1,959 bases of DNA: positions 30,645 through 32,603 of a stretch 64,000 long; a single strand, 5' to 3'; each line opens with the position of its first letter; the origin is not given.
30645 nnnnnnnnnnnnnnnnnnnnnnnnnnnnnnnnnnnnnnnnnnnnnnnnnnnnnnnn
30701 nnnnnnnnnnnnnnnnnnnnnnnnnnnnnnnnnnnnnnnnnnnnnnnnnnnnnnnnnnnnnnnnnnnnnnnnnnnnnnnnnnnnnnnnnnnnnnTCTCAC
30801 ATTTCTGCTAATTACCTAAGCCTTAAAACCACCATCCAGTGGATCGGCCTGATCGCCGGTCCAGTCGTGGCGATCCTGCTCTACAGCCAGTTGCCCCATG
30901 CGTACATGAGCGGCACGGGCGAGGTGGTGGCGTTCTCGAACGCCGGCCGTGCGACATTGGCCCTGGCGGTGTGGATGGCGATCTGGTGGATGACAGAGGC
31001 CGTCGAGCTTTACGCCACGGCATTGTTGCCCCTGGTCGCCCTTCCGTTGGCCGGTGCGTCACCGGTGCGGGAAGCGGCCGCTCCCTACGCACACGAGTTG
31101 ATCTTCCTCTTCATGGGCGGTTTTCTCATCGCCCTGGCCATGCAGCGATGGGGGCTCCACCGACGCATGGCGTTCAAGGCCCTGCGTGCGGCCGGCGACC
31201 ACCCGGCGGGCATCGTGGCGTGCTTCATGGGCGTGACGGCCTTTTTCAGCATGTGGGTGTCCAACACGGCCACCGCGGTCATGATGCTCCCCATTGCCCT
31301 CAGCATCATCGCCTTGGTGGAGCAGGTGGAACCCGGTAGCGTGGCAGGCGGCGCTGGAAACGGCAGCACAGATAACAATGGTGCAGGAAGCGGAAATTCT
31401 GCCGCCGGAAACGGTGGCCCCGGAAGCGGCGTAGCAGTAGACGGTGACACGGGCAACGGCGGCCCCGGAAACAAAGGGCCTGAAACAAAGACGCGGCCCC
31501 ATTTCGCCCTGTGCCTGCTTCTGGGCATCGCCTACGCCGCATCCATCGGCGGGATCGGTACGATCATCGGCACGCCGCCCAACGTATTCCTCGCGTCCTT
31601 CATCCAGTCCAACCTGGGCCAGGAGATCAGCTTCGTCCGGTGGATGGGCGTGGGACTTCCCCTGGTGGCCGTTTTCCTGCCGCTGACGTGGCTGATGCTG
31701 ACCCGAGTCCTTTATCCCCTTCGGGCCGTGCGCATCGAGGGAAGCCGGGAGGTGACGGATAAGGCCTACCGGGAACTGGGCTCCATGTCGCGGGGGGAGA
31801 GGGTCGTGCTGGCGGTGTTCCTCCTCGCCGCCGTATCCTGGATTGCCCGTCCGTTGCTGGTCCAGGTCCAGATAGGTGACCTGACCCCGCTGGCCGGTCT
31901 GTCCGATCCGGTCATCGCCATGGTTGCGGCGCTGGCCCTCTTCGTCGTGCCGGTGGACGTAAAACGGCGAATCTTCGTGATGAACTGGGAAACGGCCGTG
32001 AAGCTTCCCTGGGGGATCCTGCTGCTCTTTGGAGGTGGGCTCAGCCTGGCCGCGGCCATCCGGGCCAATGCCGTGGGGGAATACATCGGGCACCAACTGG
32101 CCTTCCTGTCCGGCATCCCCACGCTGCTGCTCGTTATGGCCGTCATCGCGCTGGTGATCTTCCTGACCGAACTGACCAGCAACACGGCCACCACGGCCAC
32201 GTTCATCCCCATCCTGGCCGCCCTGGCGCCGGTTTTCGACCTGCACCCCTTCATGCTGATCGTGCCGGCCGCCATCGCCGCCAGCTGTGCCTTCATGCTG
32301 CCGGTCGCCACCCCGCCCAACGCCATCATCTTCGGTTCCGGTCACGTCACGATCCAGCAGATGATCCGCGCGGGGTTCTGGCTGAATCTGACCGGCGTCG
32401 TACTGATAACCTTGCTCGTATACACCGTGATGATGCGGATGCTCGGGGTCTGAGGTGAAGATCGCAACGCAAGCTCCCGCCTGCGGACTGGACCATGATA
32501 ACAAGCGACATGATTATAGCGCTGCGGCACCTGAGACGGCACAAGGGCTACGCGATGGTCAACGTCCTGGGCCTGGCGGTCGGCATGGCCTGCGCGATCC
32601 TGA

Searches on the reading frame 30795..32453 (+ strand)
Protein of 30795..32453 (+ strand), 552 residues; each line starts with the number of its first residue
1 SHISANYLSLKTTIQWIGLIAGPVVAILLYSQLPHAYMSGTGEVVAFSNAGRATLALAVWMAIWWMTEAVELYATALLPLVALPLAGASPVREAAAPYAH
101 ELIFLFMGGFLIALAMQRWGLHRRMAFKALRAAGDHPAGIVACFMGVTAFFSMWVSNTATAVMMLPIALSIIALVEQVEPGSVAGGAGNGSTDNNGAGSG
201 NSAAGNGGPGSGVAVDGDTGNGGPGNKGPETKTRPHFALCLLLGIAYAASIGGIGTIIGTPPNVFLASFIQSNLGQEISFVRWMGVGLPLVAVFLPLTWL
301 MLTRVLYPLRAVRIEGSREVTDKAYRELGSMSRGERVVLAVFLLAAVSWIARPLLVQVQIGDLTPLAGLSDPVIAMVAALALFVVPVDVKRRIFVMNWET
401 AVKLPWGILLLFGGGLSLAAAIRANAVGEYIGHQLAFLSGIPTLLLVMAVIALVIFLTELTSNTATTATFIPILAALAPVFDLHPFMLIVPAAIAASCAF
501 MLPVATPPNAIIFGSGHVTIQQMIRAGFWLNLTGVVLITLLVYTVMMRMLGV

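Call 10: search_protein_families(library=pfam, proteins=[window:30795-32453:+])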
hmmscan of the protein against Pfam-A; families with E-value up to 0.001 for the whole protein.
window:30795-32453:+ (552 aa): 2 families
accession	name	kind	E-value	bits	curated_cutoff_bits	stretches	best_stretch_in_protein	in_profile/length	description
PF00939.25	Na_sulph_symp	-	1.3e-63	216.1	27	1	49-543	28-463/472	Sodium:sulfate symporter transmembrane region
PF03600.22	CitMHS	-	3.8e-51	174.6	31.9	1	63-487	2-330/336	Citrate transporter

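Call 11: find_homologous_proteins(query=window:30795-32450:+, max_evalue=1e-30)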
Query window:30795-32450:+ (552 aa): 8000 proteins with E <= 1e-30 among 8000 candidates; the best 120 are listed.
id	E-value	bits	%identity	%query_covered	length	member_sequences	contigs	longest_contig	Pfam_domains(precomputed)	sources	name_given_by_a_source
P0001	0.0e+0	1131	100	96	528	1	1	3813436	PF00939.26,PF03600.23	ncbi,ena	-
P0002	0.0e+0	1057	89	100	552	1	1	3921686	PF00939.26,PF03600.23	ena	-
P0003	0.0e+0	1041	92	96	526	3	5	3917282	PF00939.26,PF03600.23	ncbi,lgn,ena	-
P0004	0.0e+0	1040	90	100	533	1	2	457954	PF00939.26,PF03600.23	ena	-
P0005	0.0e+0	1037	91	100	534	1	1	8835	PF00939.26,PF03600.23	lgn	-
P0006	0.0e+0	1024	87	98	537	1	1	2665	PF00939.26,PF03600.23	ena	-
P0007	0.0e+0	1023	87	99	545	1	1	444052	PF00939.26,PF03600.23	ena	-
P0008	0.0e+0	1022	88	99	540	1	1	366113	PF00939.26,PF03600.23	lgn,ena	-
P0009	0.0e+0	1020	90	98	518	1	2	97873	PF00939.26,PF03600.23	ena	-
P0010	0.0e+0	1015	87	99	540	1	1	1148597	PF00939.26,PF03600.23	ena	-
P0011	0.0e+0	1015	87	99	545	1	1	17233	PF00939.26,PF03600.23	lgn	-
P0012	0.0e+0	1015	88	96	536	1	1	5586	PF00939.26,PF03600.23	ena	-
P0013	0.0e+0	1014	84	99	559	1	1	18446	PF00939.26,PF03600.23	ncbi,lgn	-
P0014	0.0e+0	1011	84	99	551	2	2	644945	PF00939.26,PF03600.23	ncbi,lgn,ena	-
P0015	4.7e-298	1007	88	99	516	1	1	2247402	PF00939.26,PF03600.23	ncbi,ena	-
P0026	2.5e-293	992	89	96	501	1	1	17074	PF00939.26,PF03600.23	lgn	-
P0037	3.5e-288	975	91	93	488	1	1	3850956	PF00939.26,PF03600.23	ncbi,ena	-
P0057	9.9e-277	937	84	96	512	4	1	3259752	PF00939.26,PF03600.23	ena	-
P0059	5.9e-275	931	84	96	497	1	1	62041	PF00939.26,PF03600.23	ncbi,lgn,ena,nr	ncbi:MAG: DASS family sodium-coupled anion symporter [Gemmatimonadetes bacterium]|nr:DASS family sod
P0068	6.9e-272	921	85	93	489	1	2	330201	PF00939.26,PF03600.23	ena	-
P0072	1.2e-270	917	85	93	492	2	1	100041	PF00939.26,PF03600.23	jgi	-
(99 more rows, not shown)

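Call 12: find_related_loci(query=window:30795-32450:+, collection=genome_contigs, flank=10000)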
Query window:30795-32450:+ (552 aa) in genome_contigs; peptide patterns used: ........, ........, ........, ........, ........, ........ (x = any residue, [..] = any of these).
191 stretches matched a pattern; 158 encode a relative of the query (tblastn E <= 1e-3); the best 80 are kept; 80 distinct loci.
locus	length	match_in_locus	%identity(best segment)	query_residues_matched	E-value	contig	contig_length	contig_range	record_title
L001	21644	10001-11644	92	3-552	0e+0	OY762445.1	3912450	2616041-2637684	MAG: bacterium isolate 4d88f91b-64ba-49ef-9c7d-4906d56127d1 genome assembly, chromosome: 1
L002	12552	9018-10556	89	8-552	0e+0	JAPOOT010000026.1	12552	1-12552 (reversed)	MAG: Gemmatimonadetes bacterium isolate APA_bin_41 c_000000528520, whole genome shotgun sequence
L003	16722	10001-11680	84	3-552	0e+0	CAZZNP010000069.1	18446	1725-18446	MAG TPA_asm: uncultured Gemmatimonadota bacterium isolate SRP109090_co2_50 genome assembly, contig: NODE_4300_length_184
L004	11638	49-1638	85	1-552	0e+0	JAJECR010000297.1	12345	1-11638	MAG: Candidatus Latescibacterota bacterium isolate jk18xAbins.29 k141_1001730, whole genome shotgun sequence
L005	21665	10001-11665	84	1-552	0e+0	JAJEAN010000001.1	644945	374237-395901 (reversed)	MAG: Candidatus Latescibacterota bacterium isolate jk18x7bins.54 k141_1592180, whole genome shotgun sequence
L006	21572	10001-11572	84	1-552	0e+0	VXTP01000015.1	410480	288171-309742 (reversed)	MAG: Gemmatimonadetes bacterium isolate SB0665_bin_8 NODE_7_length_410480_cov_14.819112, whole genome shotgun sequence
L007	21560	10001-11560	84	1-552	0e+0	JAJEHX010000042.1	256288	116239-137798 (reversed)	MAG: Candidatus Latescibacterota bacterium isolate p16x63bins.21 k141_890984, whole genome shotgun sequence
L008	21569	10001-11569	83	8-552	0e+0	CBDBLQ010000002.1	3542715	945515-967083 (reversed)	MAG: bacterium isolate 7e3eab2d-bf14-4947-a8f9-fc6ddb354d52 genome assembly, contig: contig_2, whole genome shotgun sequ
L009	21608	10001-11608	86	1-552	0e+0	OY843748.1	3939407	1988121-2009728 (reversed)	MAG: bacterium isolate 9408d56b-0626-48ff-8cc4-40385ffb9045 genome assembly, chromosome: 1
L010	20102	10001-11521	82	9-552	0e+0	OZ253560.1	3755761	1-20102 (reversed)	MAG: bacterium isolate 97c2cdc3-07c5-4390-9168-6b920e0bec44 genome assembly, chromosome: 1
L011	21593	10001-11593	84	5-552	0e+0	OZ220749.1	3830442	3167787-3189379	MAG: bacterium isolate 072a604d-d951-4d4f-bb27-b5f30d89a258 genome assembly, chromosome: 1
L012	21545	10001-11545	80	1-552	0e+0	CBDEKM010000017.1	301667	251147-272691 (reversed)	MAG: bacterium isolate fecf1fe2-d5d3-4dbd-a99f-11e0e87e1ef0 genome assembly, contig: contig_17, whole genome shotgun seq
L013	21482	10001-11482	82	10-552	0e+0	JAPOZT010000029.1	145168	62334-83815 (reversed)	MAG: Gemmatimonadetes bacterium isolate IRC1_bin_16 NODE_106_length_145168_cov_23.3209, whole genome shotgun sequence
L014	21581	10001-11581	77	14-552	0e+0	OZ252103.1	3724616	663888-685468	MAG: bacterium isolate 8b9b2d7a-c40d-4f90-8ad6-3455a0001c0c genome assembly, chromosome: 1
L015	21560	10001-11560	84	1-552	0e+0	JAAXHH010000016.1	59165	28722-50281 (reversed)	MAG: Candidatus Latescibacterota bacterium isolate Plut_88884 unfiltered_Plut_88884_genomic_contig_717046, whole genome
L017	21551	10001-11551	84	8-552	0e+0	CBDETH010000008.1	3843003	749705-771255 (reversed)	MAG: bacterium isolate a37c322d-fd18-4de0-acdf-9ec38001f2fc genome assembly, contig: contig_8, whole genome shotgun sequ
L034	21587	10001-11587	87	6-552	0e+0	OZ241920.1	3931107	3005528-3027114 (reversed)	MAG: bacterium isolate c159a2c7-7ae9-43f8-b1c6-a8821b09048b genome assembly, chromosome: 1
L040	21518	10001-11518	82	10-552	0e+0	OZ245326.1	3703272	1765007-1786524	MAG: bacterium isolate 5c86cc85-80a8-49d9-b8ce-0f4659ada66a genome assembly, chromosome: 1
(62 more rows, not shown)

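Call 21: find_encoding_contigs(protein=P0026, flank=3000, max_places=3)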
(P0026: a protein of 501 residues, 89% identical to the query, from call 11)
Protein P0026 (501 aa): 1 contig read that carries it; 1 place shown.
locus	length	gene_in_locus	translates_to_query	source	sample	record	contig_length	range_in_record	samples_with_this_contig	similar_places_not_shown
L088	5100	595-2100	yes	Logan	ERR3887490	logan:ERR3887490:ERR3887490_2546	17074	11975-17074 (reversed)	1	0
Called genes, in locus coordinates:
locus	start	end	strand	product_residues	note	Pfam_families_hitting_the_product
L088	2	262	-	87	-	?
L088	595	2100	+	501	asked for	PF00939:Na_sulph_symp, PF03600:CitMHS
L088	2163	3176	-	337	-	PF01717:Meth_synt_2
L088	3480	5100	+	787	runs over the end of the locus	PF12704:MacB_PCD, PF24400:DUF7544 (faint), PF02687:FtsX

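Call 22: find_encoding_contigs(protein=P0037, flank=3000, max_places=3)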
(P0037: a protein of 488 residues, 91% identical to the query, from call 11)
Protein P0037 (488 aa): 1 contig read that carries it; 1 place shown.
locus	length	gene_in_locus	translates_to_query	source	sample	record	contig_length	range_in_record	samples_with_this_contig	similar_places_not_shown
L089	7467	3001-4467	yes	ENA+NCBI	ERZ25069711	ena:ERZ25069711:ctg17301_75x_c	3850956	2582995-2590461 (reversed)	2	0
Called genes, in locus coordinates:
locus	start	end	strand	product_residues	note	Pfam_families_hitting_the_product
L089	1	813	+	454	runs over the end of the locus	PF00206:Lyase_1, PF08328:ASL_C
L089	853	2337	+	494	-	PF00474:SSF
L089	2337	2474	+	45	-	-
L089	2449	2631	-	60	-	-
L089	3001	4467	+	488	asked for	PF00939:Na_sulph_symp, PF03600:CitMHS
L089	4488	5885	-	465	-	PF03235:GmrSD_N, PF01844:HNH (weak)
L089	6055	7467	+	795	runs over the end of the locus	PF12704:MacB_PCD, PF02687:FtsX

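Call 23: find_encoding_contigs(protein=P0057, flank=3000, max_places=3)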
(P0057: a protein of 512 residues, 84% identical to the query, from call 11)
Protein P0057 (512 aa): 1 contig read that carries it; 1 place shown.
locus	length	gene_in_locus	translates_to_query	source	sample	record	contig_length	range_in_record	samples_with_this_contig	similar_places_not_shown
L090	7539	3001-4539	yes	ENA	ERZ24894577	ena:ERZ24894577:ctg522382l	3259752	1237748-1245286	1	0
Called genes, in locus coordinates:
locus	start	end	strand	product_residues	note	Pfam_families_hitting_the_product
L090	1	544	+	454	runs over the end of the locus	PF00206:Lyase_1, PF08328:ASL_C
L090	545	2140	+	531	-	PF00474:SSF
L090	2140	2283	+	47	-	-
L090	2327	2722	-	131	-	PF00581:Rhodanese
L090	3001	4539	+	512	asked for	PF00939:Na_sulph_symp, PF03600:CitMHS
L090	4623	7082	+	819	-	PF12704:MacB_PCD, PF02687:FtsX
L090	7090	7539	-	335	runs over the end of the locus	PF01717:Meth_synt_2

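Call 25: find_encoding_contigs(protein=P0012, flank=1500, max_places=2)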
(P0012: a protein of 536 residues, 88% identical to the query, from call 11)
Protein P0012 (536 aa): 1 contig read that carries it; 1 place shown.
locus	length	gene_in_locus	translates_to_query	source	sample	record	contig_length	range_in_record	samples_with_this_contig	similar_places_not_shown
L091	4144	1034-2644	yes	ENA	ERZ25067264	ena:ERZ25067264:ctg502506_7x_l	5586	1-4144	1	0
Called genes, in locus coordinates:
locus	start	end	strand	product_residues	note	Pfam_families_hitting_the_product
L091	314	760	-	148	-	PF00581:Rhodanese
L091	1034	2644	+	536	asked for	PF00939:Na_sulph_symp, PF03600:CitMHS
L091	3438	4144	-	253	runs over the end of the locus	-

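Call 26: find_encoding_contigs(protein=P0059, flank=1500, max_places=2)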
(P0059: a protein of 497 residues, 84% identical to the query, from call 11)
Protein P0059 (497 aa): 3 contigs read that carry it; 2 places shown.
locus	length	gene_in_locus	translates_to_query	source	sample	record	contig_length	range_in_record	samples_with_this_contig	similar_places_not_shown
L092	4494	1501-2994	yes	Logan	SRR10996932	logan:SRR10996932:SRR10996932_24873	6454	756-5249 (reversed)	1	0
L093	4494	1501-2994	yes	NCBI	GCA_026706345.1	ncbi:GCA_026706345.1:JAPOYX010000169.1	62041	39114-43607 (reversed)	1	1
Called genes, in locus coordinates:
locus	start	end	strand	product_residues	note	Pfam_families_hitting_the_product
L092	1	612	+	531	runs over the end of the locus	PF00474:SSF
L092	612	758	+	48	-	-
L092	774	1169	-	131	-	PF00581:Rhodanese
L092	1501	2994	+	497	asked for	PF00939:Na_sulph_symp, PF03600:CitMHS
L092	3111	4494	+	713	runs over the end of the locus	?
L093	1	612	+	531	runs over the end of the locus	PF00474:SSF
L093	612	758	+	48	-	-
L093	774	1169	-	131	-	PF00581:Rhodanese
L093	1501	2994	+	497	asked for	PF00939:Na_sulph_symp, PF03600:CitMHS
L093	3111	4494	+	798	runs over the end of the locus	PF12704:MacB_PCD, PF02687:FtsX, PF12704:MacB_PCD (weak), PF02687:FtsX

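Call 27: find_encoding_contigs(protein=P0068, flank=1500, max_places=2)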
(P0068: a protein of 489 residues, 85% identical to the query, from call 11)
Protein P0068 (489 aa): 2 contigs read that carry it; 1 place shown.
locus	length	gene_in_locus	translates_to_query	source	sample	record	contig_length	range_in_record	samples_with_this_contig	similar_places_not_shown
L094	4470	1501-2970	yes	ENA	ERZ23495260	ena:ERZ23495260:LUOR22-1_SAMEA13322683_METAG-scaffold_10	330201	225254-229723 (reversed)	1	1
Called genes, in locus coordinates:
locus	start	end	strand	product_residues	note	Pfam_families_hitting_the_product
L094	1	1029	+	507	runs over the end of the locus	PF00474:SSF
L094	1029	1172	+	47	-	-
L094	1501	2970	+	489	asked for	PF00939:Na_sulph_symp, PF03600:CitMHS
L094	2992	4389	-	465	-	PF03235:GmrSD_N, PF01844:HNH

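Call 28: find_encoding_contigs(protein=P0072, flank=1500, max_places=2)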
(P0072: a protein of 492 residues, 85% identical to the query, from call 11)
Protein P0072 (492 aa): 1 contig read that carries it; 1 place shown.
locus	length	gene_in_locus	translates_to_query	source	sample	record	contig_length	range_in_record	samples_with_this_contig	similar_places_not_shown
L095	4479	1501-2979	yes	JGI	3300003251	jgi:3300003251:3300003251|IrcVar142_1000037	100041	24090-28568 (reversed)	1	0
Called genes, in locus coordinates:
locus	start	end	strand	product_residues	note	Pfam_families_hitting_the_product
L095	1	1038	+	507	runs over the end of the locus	PF00474:SSF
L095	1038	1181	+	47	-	-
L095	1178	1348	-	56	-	-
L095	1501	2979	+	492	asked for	PF00939:Na_sulph_symp, PF03600:CitMHS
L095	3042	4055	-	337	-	PF01717:Meth_synt_2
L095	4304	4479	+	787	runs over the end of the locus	PF12704:MacB_PCD, PF24400:DUF7544 (faint), PF02687:FtsX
